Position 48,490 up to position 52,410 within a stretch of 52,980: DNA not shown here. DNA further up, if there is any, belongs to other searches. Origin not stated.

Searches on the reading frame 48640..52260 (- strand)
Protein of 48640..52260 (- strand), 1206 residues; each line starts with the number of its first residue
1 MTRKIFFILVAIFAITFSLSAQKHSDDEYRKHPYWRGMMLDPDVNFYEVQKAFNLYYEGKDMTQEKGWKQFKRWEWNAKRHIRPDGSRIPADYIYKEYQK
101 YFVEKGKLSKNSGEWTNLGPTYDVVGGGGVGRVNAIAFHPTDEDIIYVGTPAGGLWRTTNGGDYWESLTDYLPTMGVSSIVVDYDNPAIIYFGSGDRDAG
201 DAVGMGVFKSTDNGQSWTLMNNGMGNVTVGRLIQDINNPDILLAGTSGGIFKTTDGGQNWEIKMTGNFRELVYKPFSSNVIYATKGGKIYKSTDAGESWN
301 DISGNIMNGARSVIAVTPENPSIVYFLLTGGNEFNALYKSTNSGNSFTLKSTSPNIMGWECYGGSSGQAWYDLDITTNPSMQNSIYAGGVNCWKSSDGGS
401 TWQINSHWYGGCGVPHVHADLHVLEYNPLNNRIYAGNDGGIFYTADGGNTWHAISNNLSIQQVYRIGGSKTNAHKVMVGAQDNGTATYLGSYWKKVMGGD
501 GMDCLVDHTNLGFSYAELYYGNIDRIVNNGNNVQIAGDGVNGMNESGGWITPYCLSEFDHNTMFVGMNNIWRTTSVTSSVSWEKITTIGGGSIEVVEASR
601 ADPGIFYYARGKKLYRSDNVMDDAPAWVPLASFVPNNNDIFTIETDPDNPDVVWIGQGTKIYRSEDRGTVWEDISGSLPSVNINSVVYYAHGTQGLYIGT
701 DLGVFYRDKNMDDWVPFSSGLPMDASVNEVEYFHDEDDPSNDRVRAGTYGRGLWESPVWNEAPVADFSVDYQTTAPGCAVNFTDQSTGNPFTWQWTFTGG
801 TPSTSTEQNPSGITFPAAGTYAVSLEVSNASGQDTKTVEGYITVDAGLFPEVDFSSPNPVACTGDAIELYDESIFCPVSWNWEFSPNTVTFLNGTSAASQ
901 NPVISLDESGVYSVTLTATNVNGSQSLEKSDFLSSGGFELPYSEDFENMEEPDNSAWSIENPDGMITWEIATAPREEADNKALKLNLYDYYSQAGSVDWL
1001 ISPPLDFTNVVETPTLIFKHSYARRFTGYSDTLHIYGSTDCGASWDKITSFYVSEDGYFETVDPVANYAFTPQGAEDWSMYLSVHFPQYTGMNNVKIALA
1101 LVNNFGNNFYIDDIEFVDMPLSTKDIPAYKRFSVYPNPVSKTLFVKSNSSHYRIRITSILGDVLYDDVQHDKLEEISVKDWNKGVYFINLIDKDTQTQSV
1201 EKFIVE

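Call 88: search_protein_families(library=pfam, proteins=[window:48640-52260:-], max_evalue=0.00001)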
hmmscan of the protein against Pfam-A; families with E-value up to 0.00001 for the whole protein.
window:48640-52260:- (1206 aa): 5 families
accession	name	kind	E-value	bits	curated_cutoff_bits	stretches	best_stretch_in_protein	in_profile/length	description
PF15902.12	Sortilin-Vps10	-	1.2e-23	84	33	1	250-359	3-121/446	Sortilin, neurotensin receptor 3,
PF18911.6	PKD_4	-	1.1e-16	61.1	27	1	760-844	1-85/85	PKD domain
PF00801.26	PKD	-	3.4e-13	49.8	23.5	1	774-838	11-76/80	PKD domain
PF18962.6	Por_Secre_tail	-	2.7e-11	44.1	27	1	1134-1205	1-75/75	Secretion system C-terminal sorting domain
PF14870.12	PSII_BNR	-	1.9e-07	31.1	27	0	136-264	23-141/303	Photosynthesis system II assembly factor YCF48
